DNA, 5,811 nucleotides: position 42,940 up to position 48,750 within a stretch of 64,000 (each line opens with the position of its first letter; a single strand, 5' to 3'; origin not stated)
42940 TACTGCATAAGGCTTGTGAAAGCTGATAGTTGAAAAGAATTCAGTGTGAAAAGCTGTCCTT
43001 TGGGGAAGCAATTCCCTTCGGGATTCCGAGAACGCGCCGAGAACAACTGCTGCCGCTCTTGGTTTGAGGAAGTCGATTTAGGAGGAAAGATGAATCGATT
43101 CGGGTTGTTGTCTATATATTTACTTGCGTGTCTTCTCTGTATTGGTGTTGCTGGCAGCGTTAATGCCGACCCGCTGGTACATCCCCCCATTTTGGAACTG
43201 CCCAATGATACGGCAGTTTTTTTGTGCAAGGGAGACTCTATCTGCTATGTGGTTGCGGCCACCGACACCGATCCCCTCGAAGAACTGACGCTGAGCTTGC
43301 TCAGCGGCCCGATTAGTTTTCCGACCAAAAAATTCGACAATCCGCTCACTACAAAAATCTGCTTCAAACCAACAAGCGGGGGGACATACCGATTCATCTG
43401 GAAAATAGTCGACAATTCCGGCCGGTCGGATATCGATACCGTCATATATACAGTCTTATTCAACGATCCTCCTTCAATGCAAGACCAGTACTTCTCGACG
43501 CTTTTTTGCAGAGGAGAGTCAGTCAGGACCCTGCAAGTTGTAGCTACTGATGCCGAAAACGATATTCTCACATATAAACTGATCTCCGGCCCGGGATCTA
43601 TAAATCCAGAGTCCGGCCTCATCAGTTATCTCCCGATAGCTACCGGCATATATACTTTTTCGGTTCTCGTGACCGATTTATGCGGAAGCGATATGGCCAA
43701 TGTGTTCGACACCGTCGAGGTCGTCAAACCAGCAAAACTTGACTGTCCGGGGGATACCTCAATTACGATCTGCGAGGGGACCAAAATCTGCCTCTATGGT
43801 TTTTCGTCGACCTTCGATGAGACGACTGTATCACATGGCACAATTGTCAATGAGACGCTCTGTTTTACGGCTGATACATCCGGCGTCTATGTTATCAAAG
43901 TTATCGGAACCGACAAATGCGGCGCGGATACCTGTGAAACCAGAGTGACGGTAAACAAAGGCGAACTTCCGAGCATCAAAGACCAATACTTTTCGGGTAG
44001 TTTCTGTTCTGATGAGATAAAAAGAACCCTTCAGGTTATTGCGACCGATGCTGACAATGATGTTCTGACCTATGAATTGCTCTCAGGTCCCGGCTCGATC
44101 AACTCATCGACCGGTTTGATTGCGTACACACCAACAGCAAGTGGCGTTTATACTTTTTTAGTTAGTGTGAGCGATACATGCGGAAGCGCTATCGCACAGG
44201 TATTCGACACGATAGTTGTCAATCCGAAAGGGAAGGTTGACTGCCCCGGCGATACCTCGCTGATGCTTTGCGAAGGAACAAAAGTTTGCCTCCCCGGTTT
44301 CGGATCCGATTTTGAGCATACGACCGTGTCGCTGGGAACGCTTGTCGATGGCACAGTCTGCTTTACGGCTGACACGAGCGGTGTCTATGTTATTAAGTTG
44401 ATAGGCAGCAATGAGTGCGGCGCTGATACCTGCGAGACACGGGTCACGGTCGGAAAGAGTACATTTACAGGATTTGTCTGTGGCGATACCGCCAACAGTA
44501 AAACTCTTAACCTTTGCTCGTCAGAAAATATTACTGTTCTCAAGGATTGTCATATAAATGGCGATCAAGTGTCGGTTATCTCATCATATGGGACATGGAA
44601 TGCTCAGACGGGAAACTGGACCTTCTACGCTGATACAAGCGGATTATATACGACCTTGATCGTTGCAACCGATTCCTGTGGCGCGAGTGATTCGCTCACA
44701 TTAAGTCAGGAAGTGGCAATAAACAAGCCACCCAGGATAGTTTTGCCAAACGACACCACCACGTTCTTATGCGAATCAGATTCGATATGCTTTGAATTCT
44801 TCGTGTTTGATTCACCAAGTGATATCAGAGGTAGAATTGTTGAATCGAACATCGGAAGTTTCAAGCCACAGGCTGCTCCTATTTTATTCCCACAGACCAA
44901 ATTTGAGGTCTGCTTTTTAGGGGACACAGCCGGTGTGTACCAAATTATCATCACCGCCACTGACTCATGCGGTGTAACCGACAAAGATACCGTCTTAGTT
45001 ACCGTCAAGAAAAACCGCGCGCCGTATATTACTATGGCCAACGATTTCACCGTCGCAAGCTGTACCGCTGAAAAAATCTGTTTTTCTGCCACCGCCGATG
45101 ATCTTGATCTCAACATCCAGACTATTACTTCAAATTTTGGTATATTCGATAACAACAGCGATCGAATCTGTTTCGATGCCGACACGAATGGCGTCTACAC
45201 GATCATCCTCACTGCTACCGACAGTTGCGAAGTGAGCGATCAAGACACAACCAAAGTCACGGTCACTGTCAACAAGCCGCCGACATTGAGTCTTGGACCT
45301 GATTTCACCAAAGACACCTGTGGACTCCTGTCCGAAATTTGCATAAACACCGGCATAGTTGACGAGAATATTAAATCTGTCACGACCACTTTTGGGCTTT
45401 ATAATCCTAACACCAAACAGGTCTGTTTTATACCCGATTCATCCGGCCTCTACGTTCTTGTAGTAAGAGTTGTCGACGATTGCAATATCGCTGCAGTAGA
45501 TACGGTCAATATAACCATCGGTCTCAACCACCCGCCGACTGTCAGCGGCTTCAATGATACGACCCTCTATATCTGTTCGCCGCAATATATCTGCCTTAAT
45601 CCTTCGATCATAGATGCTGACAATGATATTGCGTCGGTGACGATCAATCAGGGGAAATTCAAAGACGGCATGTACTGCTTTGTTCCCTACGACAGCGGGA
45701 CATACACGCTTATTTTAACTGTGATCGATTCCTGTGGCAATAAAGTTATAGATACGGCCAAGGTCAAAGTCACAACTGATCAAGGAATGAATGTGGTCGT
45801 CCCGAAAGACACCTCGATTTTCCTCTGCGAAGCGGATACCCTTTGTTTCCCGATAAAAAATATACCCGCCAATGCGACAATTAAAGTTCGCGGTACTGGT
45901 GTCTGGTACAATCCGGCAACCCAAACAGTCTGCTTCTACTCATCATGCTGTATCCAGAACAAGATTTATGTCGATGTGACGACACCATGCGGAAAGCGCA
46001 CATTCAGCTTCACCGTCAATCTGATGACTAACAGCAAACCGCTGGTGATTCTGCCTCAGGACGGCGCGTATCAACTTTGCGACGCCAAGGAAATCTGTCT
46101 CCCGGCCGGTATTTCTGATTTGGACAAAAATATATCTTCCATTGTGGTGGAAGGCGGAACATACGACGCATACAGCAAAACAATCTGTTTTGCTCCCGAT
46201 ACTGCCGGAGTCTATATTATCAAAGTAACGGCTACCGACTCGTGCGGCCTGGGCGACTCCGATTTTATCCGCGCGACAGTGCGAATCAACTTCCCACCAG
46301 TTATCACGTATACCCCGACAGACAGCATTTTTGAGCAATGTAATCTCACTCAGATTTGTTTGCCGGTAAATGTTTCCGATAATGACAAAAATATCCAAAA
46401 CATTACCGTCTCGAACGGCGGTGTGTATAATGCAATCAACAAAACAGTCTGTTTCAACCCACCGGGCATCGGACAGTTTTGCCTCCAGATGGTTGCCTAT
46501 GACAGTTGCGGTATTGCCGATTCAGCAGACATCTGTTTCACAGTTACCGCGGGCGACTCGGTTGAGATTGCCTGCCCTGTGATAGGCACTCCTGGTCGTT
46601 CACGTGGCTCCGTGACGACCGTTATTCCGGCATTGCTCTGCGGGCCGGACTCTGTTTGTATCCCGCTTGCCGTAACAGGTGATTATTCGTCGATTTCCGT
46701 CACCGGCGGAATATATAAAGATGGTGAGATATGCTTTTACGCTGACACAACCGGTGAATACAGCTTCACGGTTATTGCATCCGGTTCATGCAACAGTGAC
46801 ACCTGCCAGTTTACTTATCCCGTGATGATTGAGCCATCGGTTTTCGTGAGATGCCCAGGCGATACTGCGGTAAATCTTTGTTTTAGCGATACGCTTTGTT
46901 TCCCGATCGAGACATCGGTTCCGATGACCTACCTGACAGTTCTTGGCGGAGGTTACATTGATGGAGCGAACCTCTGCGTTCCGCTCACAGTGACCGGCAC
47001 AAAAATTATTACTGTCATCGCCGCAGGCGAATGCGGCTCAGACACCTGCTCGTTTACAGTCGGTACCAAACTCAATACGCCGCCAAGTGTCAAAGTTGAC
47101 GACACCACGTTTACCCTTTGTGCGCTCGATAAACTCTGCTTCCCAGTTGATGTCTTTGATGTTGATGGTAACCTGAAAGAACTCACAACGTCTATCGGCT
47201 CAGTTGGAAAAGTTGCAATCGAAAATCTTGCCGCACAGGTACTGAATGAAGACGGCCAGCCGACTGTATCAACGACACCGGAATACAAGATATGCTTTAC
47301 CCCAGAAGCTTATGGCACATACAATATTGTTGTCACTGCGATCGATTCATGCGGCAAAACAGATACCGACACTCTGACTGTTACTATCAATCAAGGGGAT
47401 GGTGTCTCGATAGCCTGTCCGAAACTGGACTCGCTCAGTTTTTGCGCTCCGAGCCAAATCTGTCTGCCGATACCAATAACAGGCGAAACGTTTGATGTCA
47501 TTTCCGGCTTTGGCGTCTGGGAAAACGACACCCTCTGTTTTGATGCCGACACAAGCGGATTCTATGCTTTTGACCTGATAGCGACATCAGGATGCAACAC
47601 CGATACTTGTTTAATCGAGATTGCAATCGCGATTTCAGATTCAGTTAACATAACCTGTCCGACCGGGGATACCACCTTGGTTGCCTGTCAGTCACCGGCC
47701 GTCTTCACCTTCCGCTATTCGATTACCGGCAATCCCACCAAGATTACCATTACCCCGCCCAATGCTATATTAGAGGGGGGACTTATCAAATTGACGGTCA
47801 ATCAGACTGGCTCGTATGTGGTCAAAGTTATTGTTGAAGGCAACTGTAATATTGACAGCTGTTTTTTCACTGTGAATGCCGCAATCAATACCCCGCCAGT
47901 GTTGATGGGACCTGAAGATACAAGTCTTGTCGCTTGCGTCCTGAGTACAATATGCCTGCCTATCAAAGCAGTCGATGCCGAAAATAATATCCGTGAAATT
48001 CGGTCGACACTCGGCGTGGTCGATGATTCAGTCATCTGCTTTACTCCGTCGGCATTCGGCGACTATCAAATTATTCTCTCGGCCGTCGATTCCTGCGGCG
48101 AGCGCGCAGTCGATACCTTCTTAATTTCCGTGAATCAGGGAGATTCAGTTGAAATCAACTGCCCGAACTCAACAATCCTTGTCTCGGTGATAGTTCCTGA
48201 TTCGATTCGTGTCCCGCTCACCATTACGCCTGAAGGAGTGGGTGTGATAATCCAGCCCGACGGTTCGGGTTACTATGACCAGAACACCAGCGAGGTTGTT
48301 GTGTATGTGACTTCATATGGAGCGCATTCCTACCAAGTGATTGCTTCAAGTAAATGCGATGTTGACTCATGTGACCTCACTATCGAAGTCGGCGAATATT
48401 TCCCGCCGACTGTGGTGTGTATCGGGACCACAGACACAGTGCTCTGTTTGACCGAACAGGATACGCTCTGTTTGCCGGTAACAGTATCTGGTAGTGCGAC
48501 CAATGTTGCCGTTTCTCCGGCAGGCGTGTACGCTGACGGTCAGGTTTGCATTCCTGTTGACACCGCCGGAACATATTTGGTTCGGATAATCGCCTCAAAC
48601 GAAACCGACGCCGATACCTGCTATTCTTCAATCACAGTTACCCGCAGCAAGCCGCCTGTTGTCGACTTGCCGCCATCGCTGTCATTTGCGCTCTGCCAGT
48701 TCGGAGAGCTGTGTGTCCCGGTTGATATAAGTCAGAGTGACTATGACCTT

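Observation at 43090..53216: Giant (~3,375 aa if fused) cysteine-rich modular T9SS surface protein built from about 33 Ig-like modules of an unassigned type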

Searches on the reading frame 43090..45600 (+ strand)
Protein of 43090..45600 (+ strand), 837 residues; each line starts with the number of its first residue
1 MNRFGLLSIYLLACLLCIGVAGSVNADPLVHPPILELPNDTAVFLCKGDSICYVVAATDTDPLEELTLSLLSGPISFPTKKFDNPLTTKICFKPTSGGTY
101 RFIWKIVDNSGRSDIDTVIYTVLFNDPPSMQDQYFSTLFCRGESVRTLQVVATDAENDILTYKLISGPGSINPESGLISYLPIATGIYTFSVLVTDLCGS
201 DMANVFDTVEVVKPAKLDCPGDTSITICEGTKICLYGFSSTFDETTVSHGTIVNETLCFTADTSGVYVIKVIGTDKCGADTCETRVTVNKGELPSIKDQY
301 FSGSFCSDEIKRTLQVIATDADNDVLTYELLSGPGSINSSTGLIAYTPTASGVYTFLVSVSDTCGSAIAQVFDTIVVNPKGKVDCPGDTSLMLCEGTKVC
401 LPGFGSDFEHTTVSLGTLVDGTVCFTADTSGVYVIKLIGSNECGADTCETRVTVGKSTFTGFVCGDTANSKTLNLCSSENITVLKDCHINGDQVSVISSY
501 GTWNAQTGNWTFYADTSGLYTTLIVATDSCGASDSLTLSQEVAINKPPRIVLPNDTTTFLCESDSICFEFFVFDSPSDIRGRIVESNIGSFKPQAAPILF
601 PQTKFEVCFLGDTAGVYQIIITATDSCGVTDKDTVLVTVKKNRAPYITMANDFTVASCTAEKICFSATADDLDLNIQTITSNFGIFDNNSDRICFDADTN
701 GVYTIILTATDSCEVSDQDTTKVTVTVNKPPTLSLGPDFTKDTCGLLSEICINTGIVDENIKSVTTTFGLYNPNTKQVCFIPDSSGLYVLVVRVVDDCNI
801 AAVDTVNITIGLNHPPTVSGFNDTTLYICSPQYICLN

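Call 19: search_protein_families(library=ncbifam, proteins=[window:43090-45600:+], max_evalue=0.1)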
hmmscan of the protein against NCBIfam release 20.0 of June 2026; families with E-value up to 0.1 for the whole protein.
window:43090-45600:+ (837 aa): 3 families
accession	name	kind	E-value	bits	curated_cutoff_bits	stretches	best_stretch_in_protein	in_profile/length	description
NF038112.1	myxo_dep_M36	subfamily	1.2e-05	22.7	1500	1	622-743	1265-1394/1604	myxosortase-dependent M36 family metallopeptidase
NF033932.1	LapB_rpt_80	domain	0.00017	21.8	45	1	615-656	1-43/83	LapB repeat-containing protein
NF058578.1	CPR_pilus_PamR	equivalog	0.0036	16.2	300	0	603-630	202-229/297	pilus system RbmA-like protein PamR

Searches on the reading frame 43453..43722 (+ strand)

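Call 65: search_protein_families(library=pfam, proteins=[window:43453-43722:+], max_evalue=1)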
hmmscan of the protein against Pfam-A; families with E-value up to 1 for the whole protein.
window:43453-43722:+ (90 aa): 6 families
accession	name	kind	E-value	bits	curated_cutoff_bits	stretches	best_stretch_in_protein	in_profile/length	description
PF17963.7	Big_9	-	5.7e-06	27.6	23.6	1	4-81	1-83/89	Bacterial Ig domain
PF18911.6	PKD_4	-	0.0059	17.1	27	1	4-90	1-85/85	PKD domain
PF17803.7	Cadherin_4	-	0.033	15.1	25.1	1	4-56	11-60/71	Bacterial cadherin-like domain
PF05345.18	He_PIG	-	0.11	13.4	24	1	49-79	53-86/96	Putative Ig domain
PF22352.2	K319L-like_PKD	-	0.12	12.8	27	1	27-77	16-72/84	K319L-like, PKD domain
PF07495.19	Y_Y_Y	-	0.25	11.7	26.6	1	53-76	26-49/65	Y_Y_Y domain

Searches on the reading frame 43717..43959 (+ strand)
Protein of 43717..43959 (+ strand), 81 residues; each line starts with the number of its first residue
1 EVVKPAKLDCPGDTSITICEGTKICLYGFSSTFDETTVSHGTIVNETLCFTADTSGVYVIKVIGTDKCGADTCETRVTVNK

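Call 65: search_protein_families(library=pfam, proteins=[window:43717-43959:+], max_evalue=1)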
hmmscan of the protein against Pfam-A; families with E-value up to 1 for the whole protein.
window:43717-43959:+ (81 aa): 2 families
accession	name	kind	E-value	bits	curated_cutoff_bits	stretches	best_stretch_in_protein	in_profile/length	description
PF22352.2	K319L-like_PKD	-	0.093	13.2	27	1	36-79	40-84/84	K319L-like, PKD domain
PF09065.15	Haemadin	-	0.16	12.3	25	1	21-30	4-13/27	Haemadin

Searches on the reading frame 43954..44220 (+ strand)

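Call 65: search_protein_families(library=pfam, proteins=[window:43954-44220:+], max_evalue=1)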
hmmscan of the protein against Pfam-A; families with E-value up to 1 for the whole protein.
window:43954-44220:+ (89 aa): 7 families
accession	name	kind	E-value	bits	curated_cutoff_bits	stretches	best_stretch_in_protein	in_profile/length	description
PF17963.7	Big_9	-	2.3e-07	32.1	23.6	1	25-83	20-86/89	Bacterial Ig domain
PF05345.18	He_PIG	-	9.2e-05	23.3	24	1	35-85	34-92/96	Putative Ig domain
PF24908.1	Ig_SIBA-E_2nd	-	0.0026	18.3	27.8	1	27-81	19-81/117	Integrin beta-like protein A-E, second Ig-like domain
PF07495.19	Y_Y_Y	-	0.0035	17.7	26.6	1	50-75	24-49/65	Y_Y_Y domain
PF00801.26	PKD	-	0.0039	17.6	23.5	1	26-83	17-76/80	PKD domain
PF18911.6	PKD_4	-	0.0055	17.2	27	1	29-89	25-85/85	PKD domain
PF24025.1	Ig_DR_A0283-like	-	0.17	12.7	27.1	1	60-87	2-28/102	DR_A0283-like, Ig-like domain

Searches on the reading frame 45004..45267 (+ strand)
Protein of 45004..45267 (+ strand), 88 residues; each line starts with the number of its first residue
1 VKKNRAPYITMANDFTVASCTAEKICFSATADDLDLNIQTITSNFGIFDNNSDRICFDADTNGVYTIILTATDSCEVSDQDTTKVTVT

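Call 23: search_protein_families(library=pfam, alignment_id=A1, max_evalue=1)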
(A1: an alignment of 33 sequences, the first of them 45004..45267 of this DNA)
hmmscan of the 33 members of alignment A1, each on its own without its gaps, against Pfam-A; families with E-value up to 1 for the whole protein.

A. member 1, window:45004-45267:+ (88 aa): 5 families
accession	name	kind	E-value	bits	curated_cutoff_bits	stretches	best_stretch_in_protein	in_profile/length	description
PF18911.6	PKD_4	-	0.00031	21.2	27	1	5-87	2-85/85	PKD domain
PF22352.2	K319L-like_PKD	-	0.0023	18.3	27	1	47-87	44-84/84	K319L-like, PKD domain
PF11413.13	HIF-1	-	0.026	14.3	27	1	6-16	14-24/32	Hypoxia-inducible factor-1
PF18981.6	InlK_D3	-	0.034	14.7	25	1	47-88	36-74/75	Internalin K domain (D3/D4)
PF17963.7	Big_9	-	0.18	13.1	23.6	1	4-86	1-89/89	Bacterial Ig domain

B. families by the number of members that match (of 33 scanned): 27 families (the first 25 are shown)
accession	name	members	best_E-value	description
PF22352.2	K319L-like_PKD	11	0.0023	K319L-like, PKD domain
PF17963.7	Big_9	9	2.3e-07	Bacterial Ig domain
PF18911.6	PKD_4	8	0.00031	PKD domain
PF05345.18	He_PIG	6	9.2e-05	Putative Ig domain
PF07495.19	Y_Y_Y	6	0.0027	Y_Y_Y domain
PF00801.26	PKD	4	0.0039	PKD domain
PF18981.6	InlK_D3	4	0.034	Internalin K domain (D3/D4)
PF19077.6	Big_13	2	0.014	Bacterial Ig-like domain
PF23385.1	Beta-prop_IFT140_2nd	1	0.0019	IFT140 second beta-propeller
PF24908.1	Ig_SIBA-E_2nd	1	0.0026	Integrin beta-like protein A-E, second Ig-like domain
PF22508.2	InlJ_IG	1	0.0037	Internalin J, Immunoglobulin-like domain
PF11501.13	bCoV_NSP1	1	0.019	Betacoronavirus replicase NSP1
PF11413.13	HIF-1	1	0.026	Hypoxia-inducible factor-1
PF00028.23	Cadherin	1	0.03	Cadherin domain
PF17803.7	Cadherin_4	1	0.033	Bacterial cadherin-like domain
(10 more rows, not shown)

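Call 24: search_solved_structures(query=A1, max_evalue=1, show_alignments=3)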
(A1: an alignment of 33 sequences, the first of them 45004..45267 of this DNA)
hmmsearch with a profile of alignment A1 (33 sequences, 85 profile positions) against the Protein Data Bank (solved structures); distinct sequences matched with E-value up to 1: 29.
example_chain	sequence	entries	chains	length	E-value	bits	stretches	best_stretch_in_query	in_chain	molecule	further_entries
4m03_A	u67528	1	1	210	6.2e-05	25.9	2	31-83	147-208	Serine-rich adhesin for platelets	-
2yn3_A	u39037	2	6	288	0.00026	24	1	37-83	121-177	PUTATIVE INNER MEMBRANE PROTEIN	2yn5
6nz0_Z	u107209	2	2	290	0.00062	22.7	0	51-83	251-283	Dyslexia-associated protein KIAA0319-like protein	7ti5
7biz_A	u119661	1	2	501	0.0094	18.9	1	5-83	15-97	Cell surface protein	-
9lqj_A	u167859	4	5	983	0.025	17.6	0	55-83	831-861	Collagenase ColH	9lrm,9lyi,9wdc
9lrk_A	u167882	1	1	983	0.025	17.6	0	55-83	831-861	Collagenase ColH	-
7uwv_A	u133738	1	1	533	0.028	17.5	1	23-79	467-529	CBM74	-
7uwu_A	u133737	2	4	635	0.044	16.8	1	24-79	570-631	Starch Adherence System protein 6 (Sas6)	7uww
2c26_A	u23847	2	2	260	0.061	16.3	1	47-83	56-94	ENDOGLUCANASE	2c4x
7tni_A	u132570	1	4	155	0.081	15.9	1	51-83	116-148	Cadherin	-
7mrz_X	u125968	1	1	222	0.15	15.1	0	11-45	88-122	Fab Heavy Chain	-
7oly_H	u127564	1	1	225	0.16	15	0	11-45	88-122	Fab heavy chain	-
8eb2_J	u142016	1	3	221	0.16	15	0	13-46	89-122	PA2.1 Fab Heavy Chain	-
7sts_A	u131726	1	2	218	0.19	14.8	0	11-46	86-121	Fab S24-1379, heavy chain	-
4m00_A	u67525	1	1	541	0.19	14.7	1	31-83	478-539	Serine-rich adhesin for platelets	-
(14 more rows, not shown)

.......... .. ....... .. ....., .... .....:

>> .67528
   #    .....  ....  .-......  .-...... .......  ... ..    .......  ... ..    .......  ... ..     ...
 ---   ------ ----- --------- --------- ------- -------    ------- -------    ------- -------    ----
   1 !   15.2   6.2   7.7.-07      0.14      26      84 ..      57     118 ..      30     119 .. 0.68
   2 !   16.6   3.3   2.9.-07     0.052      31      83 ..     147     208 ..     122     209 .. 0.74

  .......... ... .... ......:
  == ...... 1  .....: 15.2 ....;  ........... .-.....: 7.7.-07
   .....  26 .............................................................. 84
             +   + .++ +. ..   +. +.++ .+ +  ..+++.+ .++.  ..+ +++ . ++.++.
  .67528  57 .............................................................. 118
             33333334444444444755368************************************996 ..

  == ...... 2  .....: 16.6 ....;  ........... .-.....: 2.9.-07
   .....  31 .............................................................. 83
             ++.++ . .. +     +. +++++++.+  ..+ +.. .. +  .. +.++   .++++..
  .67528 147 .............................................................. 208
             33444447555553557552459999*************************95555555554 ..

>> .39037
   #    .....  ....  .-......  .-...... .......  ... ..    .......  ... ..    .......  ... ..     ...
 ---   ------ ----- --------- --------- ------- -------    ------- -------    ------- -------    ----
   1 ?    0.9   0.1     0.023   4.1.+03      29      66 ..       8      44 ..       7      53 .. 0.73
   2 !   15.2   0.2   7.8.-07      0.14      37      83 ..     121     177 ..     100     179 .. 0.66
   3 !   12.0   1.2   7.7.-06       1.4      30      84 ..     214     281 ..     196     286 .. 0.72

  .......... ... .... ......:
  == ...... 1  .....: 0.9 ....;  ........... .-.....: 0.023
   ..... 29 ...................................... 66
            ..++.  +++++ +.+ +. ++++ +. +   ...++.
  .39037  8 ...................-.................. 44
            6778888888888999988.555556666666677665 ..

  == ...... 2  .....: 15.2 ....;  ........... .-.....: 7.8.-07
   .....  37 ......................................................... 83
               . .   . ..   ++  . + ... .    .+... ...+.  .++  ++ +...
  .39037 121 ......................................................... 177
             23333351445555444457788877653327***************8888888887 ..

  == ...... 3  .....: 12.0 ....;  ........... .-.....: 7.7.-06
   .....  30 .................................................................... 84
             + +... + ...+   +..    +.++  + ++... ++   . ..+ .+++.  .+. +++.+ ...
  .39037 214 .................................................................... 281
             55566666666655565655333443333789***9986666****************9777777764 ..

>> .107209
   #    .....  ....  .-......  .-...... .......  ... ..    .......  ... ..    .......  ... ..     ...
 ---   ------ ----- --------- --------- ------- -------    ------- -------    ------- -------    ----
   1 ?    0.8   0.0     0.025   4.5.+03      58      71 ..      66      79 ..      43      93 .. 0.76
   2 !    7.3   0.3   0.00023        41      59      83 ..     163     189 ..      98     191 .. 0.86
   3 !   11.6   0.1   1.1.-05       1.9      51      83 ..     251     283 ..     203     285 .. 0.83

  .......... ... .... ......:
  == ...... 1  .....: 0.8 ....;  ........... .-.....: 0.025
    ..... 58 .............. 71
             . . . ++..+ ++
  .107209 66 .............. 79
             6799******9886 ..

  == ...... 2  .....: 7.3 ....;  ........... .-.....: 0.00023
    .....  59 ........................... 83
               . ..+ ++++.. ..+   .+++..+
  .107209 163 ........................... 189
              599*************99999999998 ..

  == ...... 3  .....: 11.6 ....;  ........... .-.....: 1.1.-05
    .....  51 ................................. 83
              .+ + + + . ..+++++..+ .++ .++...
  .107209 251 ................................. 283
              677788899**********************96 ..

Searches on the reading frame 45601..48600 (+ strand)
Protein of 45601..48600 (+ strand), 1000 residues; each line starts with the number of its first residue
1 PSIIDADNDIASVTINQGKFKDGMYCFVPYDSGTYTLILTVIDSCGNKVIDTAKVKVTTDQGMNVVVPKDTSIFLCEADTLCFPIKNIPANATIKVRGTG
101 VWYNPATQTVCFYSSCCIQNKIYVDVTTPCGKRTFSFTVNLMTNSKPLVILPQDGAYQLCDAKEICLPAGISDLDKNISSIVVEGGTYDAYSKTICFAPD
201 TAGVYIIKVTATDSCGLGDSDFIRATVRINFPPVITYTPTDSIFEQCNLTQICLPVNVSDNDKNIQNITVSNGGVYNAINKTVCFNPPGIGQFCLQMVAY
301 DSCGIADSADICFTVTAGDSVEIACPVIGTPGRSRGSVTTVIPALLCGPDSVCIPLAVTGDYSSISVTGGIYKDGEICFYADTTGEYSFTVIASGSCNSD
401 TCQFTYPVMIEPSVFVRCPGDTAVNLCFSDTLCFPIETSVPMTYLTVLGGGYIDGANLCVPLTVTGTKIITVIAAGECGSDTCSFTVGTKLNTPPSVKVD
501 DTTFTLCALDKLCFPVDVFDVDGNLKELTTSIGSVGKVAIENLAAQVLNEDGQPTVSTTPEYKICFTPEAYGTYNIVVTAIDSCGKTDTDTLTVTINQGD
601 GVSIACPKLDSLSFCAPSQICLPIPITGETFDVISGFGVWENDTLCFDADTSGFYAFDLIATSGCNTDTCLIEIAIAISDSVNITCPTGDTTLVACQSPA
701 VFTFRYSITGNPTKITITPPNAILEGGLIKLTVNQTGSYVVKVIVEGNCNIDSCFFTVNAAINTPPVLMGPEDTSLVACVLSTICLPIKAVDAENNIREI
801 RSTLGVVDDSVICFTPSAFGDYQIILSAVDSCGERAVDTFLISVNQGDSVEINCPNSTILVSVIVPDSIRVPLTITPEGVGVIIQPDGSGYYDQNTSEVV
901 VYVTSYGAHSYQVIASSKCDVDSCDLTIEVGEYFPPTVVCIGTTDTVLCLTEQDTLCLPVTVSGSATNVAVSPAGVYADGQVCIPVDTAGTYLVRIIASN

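Call 19: search_protein_families(library=ncbifam, proteins=[window:45601-48600:+], max_evalue=0.1)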
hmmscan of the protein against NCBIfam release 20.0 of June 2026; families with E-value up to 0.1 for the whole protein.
window:45601-48600:+ (1000 aa): 2 families
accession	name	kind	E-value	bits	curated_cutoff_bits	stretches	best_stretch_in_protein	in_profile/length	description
NF047446.1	barrel_OmpL47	domain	0.0058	17.1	40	0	14-49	24-59/68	OmpL47-type beta-barrel domain-containing protein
NF041940.1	choice_anch_X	domain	0.021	14.5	25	0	197-211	23-37/37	choice-of-anchor X domain-containing protein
